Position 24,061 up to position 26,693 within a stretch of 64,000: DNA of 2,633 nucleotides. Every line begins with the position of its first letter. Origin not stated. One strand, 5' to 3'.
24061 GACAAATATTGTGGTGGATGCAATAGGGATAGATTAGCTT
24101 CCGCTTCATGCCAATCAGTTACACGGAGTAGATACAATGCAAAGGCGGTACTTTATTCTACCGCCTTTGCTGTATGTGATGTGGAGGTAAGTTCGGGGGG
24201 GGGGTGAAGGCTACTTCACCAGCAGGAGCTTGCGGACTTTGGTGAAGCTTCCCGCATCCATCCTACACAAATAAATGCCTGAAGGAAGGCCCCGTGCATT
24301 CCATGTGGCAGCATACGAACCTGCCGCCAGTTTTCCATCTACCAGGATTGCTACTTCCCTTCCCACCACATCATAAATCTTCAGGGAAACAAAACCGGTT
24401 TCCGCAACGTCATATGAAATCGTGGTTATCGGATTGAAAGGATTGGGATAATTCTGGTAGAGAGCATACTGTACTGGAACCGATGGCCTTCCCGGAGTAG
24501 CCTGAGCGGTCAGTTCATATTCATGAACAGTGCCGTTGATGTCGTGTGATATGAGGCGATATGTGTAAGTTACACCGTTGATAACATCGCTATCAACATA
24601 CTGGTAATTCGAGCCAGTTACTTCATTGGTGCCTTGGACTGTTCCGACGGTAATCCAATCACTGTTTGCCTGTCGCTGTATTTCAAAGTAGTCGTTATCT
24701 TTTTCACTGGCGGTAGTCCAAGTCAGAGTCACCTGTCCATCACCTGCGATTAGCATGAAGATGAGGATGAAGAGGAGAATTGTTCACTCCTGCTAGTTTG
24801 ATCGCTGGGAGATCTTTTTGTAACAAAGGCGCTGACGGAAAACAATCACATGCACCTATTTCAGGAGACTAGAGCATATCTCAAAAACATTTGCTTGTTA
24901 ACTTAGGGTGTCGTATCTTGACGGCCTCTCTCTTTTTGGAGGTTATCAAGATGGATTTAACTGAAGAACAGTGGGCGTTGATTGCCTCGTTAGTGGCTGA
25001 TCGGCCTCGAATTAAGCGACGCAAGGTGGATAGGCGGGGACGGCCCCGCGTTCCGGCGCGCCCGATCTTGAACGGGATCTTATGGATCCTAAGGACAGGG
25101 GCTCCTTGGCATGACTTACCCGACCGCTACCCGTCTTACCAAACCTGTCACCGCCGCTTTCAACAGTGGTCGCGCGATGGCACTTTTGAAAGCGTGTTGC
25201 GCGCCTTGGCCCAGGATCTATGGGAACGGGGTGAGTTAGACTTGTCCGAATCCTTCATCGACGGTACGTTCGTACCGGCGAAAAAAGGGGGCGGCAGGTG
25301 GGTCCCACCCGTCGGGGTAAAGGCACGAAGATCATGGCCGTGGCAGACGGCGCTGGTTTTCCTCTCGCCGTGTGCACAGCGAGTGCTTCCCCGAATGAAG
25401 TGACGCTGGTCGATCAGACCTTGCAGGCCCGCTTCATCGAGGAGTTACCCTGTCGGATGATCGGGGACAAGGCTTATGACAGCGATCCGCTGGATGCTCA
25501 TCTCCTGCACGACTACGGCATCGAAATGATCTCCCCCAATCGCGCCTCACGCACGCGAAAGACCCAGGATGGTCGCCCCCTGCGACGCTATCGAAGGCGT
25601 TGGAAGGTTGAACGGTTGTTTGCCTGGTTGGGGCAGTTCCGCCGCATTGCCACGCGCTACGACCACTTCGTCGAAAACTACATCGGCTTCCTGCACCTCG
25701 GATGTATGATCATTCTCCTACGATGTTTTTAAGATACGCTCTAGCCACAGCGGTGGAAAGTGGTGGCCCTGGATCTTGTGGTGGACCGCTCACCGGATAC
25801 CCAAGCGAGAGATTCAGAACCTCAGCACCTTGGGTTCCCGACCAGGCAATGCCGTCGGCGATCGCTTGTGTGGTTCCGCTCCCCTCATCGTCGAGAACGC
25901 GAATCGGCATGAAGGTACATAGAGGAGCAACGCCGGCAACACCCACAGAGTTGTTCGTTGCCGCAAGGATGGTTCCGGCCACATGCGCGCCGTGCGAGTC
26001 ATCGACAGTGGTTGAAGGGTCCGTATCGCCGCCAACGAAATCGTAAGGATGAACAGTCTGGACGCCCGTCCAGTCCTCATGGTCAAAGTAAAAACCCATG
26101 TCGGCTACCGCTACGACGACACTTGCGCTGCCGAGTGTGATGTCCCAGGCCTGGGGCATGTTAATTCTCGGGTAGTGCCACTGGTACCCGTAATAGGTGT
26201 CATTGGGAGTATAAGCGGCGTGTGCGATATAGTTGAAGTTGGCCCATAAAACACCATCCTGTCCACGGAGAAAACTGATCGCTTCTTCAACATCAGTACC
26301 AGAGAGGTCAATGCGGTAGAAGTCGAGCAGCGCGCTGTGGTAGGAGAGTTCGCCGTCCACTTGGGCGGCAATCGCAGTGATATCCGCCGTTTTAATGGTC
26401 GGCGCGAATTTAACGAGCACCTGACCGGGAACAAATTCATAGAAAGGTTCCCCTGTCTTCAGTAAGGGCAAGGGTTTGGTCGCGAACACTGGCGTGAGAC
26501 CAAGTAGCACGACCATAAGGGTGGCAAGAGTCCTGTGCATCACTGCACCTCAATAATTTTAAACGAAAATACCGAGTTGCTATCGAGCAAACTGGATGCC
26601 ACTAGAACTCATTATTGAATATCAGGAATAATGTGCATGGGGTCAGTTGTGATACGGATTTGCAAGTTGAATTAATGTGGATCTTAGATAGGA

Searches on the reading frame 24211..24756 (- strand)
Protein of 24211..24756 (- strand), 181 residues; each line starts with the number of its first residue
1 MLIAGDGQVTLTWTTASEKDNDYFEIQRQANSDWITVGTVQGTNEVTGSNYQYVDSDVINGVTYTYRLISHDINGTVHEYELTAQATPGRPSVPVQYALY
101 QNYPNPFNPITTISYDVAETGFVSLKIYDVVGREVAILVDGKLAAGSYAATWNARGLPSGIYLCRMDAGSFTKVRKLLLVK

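Call 12: search_protein_families(library=pfam, proteins=[window:24211-24756:-], max_evalue=0.01)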
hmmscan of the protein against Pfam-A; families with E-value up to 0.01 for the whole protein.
window:24211-24756:- (181 aa): 2 families
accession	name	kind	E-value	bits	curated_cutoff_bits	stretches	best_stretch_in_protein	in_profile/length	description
PF18962.6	Por_Secre_tail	-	3.6e-10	40.4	27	1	103-177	2-73/75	Secretion system C-terminal sorting domain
PF13860.13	FlgD_ig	-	0.0013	19.2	27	0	122-167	24-74/79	FlgD Ig-like domain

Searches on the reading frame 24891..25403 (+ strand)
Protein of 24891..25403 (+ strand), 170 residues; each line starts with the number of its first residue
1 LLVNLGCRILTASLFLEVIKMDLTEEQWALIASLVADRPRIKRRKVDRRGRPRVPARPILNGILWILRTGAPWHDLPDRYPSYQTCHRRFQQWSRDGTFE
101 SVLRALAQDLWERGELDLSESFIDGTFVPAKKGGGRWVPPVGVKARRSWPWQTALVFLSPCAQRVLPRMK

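Call 12: search_protein_families(library=pfam, proteins=[window:24891-25403:+], max_evalue=0.01)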
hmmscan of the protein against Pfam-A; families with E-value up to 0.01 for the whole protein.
window:24891-25403:+ (170 aa): 1 family
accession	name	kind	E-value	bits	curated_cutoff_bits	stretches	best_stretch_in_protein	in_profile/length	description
PF13340.11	DUF4096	-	5.1e-26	91.2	34.3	1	23-102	1-75/76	Putative transposase of IS4/5 family (DUF4096)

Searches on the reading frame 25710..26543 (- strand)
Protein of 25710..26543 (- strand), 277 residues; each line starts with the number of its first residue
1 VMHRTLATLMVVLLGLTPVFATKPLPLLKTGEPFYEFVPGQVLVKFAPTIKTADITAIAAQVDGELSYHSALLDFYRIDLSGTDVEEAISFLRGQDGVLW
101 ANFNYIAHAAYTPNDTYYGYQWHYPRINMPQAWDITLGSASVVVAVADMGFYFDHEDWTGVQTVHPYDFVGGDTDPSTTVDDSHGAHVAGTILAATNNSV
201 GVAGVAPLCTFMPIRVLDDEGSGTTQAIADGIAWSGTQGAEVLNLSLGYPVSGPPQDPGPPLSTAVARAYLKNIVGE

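Call 12: search_protein_families(library=pfam, proteins=[window:25710-26543:-], max_evalue=0.01)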
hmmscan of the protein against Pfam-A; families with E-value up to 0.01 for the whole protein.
window:25710-26543:- (277 aa): 2 families
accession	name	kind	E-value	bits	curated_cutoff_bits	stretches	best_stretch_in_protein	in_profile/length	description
PF00082.27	Peptidase_S8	-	1.3e-19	71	21.8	1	141-268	3-136/288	Subtilase family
PF22148.1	Fervidolysin_NPro-like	-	1.1e-10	42.1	21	1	36-104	14-81/81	Fervidolysin N-terminal prodomain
